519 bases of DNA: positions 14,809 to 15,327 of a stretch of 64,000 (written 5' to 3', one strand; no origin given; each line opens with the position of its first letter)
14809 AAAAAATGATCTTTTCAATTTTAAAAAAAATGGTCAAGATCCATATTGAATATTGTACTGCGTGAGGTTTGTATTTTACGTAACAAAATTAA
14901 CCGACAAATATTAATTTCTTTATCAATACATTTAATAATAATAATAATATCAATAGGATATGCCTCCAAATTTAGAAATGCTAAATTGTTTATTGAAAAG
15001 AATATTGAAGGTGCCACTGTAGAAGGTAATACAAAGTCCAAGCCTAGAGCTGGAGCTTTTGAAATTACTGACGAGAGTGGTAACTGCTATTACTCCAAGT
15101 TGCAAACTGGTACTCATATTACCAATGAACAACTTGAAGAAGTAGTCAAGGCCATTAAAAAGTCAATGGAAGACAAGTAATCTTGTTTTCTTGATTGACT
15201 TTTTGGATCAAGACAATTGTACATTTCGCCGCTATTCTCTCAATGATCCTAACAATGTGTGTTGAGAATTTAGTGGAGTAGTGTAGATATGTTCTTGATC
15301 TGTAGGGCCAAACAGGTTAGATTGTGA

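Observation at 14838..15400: SelW-like selenoprotein gene with an in-frame UGA (C-T-A-U motif) that the ORF track misses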

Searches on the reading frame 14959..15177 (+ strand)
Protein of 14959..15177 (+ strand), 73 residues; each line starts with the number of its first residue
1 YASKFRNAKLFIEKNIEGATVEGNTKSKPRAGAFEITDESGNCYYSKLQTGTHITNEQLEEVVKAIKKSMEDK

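Call 67: search_protein_representatives(protein=window:14959-15177:+)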
Query: 73 residues. Proteins with E-value up to 0.001 (for the whole library): 22; up to 1e-10: 1; up to 1e-30: 0. The best 22 are listed.
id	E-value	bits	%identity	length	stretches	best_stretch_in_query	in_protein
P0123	2.4e-15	71.9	75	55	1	17-68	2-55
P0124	9.8e-10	54.2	54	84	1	1-67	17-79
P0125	4.5e-07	45.8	32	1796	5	25-67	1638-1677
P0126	1.2e-06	44.4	46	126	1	1-64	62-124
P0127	4.2e-06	42.7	41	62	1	11-64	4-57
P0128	4.7e-06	42.6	49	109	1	1-53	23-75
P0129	5.5e-06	42.4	46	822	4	35-62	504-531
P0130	5.7e-06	42.3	36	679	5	32-53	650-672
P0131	7.1e-06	42.0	38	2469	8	8-48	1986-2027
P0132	9.2e-06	41.7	38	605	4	30-57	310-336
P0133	2.2e-05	40.4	37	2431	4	27-67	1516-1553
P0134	2.3e-05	40.4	51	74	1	1-49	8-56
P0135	2.8e-05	40.1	28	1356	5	27-66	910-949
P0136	4.5e-05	39.5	62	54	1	10-48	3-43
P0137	6.9e-05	38.9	60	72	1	10-49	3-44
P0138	2.5e-04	37.1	46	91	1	1-66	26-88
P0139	2.5e-04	37.1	47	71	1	11-67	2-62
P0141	2.9e-04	36.9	46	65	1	11-64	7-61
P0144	6.0e-04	35.9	49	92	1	4-59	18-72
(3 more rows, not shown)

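Call 69: list_cluster_members(proteins=[P0123, P0124, P0126, P0128, P0134, P0138, P0139, P0141, P0144, P0127])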
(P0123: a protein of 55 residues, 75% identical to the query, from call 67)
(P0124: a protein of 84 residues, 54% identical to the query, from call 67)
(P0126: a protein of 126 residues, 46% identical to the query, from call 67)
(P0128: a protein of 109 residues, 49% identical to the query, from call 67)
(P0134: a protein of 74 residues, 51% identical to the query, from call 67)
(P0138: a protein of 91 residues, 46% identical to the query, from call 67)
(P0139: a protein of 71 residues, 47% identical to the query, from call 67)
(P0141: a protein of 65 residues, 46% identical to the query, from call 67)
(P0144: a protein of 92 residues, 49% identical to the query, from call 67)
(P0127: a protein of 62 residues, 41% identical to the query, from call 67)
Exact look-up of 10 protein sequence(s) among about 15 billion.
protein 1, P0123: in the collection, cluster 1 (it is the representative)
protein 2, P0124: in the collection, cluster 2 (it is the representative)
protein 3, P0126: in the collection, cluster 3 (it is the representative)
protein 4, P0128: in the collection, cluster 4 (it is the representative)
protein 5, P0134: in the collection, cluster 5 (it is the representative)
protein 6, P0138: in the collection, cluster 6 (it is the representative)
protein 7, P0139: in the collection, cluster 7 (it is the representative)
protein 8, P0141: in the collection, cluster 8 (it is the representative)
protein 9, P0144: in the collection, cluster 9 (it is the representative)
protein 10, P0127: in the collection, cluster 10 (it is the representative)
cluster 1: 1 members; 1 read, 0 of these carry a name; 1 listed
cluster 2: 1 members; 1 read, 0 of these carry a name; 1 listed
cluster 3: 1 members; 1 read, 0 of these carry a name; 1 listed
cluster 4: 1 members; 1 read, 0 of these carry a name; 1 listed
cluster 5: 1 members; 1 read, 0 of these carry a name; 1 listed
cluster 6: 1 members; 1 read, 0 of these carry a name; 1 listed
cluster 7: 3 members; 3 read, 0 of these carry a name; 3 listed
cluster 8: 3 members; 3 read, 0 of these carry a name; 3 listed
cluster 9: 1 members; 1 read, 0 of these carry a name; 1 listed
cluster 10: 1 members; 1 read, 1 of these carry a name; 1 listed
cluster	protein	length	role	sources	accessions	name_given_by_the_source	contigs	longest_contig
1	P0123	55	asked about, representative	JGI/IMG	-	-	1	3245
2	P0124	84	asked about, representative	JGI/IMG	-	-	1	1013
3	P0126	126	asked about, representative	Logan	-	-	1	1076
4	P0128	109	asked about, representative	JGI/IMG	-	-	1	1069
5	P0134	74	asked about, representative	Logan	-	-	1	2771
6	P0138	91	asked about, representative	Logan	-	-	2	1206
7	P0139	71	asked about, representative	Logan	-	-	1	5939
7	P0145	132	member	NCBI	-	-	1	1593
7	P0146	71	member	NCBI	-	-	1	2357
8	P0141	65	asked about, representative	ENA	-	-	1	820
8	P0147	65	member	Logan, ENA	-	-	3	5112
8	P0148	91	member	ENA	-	-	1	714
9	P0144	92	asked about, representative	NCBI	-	-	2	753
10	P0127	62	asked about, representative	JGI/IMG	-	selT/selW/selH-like putative selenoprotein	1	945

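Call 70: find_encoding_contigs(protein=P0123, flank=3000)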
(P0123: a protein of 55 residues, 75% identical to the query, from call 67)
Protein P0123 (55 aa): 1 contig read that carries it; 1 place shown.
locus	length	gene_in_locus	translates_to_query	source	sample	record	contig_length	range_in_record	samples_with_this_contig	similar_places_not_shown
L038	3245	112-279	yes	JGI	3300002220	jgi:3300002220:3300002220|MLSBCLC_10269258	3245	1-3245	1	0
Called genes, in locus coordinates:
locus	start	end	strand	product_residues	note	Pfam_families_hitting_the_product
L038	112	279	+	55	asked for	-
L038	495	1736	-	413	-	-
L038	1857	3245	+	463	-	?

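Call 71: find_encoding_contigs(protein=P0124, flank=3000)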
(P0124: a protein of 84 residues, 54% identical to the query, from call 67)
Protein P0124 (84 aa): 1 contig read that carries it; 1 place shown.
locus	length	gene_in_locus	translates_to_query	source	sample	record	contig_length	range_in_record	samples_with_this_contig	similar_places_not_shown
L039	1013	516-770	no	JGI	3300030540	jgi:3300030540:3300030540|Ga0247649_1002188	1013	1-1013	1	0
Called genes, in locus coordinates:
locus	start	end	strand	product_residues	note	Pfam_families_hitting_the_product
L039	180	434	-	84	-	PF10262:Rdx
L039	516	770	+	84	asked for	PF10262:Rdx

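Call 80: find_encoding_contigs(protein=P0144, flank=2000)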
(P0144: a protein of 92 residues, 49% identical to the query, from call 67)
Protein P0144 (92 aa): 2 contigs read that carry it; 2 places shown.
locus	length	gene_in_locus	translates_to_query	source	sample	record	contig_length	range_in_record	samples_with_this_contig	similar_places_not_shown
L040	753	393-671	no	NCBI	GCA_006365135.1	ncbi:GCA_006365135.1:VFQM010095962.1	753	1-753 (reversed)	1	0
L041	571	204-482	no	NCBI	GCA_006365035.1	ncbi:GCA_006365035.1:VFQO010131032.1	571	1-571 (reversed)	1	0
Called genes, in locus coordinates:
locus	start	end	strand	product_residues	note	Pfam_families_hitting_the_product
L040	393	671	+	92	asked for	PF10262:Rdx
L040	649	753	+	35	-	?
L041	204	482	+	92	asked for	PF10262:Rdx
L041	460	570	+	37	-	?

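Call 81: find_encoding_contigs(protein=P0139, flank=2500)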
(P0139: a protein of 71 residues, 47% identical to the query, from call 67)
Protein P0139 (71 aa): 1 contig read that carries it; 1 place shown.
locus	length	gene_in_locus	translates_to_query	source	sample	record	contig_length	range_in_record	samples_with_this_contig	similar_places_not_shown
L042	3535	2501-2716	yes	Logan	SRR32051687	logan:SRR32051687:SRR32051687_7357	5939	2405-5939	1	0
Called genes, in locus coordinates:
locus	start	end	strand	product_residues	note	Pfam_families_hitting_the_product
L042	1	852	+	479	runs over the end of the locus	PF01546:Peptidase_M20, PF07687:M20_dimer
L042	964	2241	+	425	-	PF00069:Pkinase, PF07714:PK_Tyr_Ser-Thr, PF01636:APH (faint)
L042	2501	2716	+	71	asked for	-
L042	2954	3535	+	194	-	?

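Call 85: find_homologous_proteins(query=A7, max_evalue=0.001)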
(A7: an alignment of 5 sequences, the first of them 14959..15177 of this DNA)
Query A7 (5 sequences) (73 aa, profile of the alignment): 5 proteins with E <= 0.001 among 1478 candidates.
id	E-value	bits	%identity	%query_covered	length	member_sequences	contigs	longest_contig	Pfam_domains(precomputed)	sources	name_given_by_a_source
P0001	1.5e-34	135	80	84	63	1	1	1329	-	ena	-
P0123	2.4e-28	116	71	73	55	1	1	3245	-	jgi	-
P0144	1.3e-7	49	39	99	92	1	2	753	PF10262.16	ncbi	-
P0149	2.2e-6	45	71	42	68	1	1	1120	-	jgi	jgi:hypothetical protein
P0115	8.1e-4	37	47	70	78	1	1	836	PF10262.16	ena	-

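Call 86: find_encoding_contigs(protein=P0149, flank=2000)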
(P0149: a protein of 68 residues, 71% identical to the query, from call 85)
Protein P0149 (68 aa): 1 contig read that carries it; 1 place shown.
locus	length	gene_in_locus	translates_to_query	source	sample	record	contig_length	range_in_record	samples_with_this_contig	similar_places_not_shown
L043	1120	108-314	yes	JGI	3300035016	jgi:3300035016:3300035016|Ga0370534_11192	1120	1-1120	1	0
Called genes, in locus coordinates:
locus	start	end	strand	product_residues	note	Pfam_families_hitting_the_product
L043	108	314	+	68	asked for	-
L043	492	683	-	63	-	-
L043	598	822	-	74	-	PF14968:CCDC84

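Call 102: predict_structure(alignment_id=A8)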
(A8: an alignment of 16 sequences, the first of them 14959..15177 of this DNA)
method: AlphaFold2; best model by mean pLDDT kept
length: 73 residues; sequences in the alignment: 16
mean_pLDDT: 75.4   pTM: 0.54
mean pLDDT of the five models: 75.4, 74.7, 74.4, 74.0, 70.4
residues with pLDDT >= 90: 0; 70-90: 54; 50-70: 19; < 50: 0
segments of 3 or more residues with pLDDT < 50: none
pLDDT, mean of each block of 10 residues (from residue 1): 72 80 62 74 77 79 84 69
secondary structure, 60 per line:
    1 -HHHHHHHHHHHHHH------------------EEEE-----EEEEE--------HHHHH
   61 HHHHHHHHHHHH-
elements in order: H2-15 E34-37 E43-47 H56-72

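Call 104: fold_search(model_id=the predicted structure, library=pdb)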
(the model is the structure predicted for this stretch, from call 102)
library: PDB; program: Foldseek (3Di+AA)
matches with E <= 10: 77; with E <= 0.001: 0
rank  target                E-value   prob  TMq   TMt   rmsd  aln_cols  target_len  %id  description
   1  2npb_MODEL_1_A        1.2e-01  0.91  0.62  0.54   3.5        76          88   26  NMR solution structure of mouse SelW (released 2006-11-14)
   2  1ho5_A                1.4e+00  0.03  0.16  0.04  16.8        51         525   20  5'-NUCLEOTIDASE (E. COLI) IN COMPLEX WITH ADENOSINE AND PHOSPHATE (released 2002-03-20)
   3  4u1f_B                3.0e+00  0.05  0.24  0.05  10.7        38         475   16  Crystal structure of middle domain of eukaryotic translation initiation factor eIF3b (released 2014-09-10)
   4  4wwl                  3.2e+00  0.04  0.22  0.05  10.2        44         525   18  E. coli 5'-nucleotidase mutant I521C labeled with MTSL (intermediate form) (released 2014-11-26)
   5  8bjs_A                3.5e+00  0.02  0.23  0.07  14.2        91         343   15  Apo KIF20A[55-510] crystal structure (released 2023-10-04)
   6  8iuf_B4               3.7e+00  0.02  0.21  0.10  14.8        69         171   12  Cryo-EM structure of Euglena gracilis super-complex I+III2+IV, composite (released 2024-02-28)
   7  3ne9_B                4.0e+00  0.03  0.22  0.13  13.1        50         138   16  Chronobacterium ammoiniagenes apo-ACPS structure (released 2010-08-25)
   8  1oi8_A                4.0e+00  0.02  0.21  0.05  17.3        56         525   18  5'-Nucleotidase (E. coli) with an Engineered Disulfide Bridge (P90C, L424C) (released 2004-06-10)
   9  6d6q_C                4.3e+00  0.05  0.24  0.09   7.1        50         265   22  Human nuclear exosome-MTR4 RNA complex - overall reconstruction (released 2018-06-20)
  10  1oid_B                4.3e+00  0.04  0.21  0.05  10.3        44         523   18  5'-Nucleotidase (E. coli) with an Engineered Disulfide Bridge (S228C, P513C) (released 2004-06-10)
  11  2n8t_MODEL_1_A        4.3e+00  0.02  0.18  0.26   8.3        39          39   20  Solution Structure of the rNedd4 WW2 Domain-Cx43CT Peptide Complex by NMR (released 2016-02-24)
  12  2i81_D                4.6e+00  0.13  0.41  0.21   2.2        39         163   15  Crystal Structure of Plasmodium vivax 2-Cys Peroxiredoxin, Reduced (released 2006-09-19)
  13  4v3p_ST               4.6e+00  0.04  0.27  0.24  10.4        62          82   14  The molecular structure of the left-handed supra-molecular helix of eukaryotic polyribosomes (released 2015-04-22)
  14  4u1f_A                4.6e+00  0.04  0.24  0.05  10.6        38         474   16  Crystal structure of middle domain of eukaryotic translation initiation factor eIF3b (released 2014-09-10)
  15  8f1a_K                4.6e+00  0.03  0.25  0.06  13.7       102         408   13  Apo KIF20A[1-565] class-1 in complex with a microtubule (released 2023-09-20)
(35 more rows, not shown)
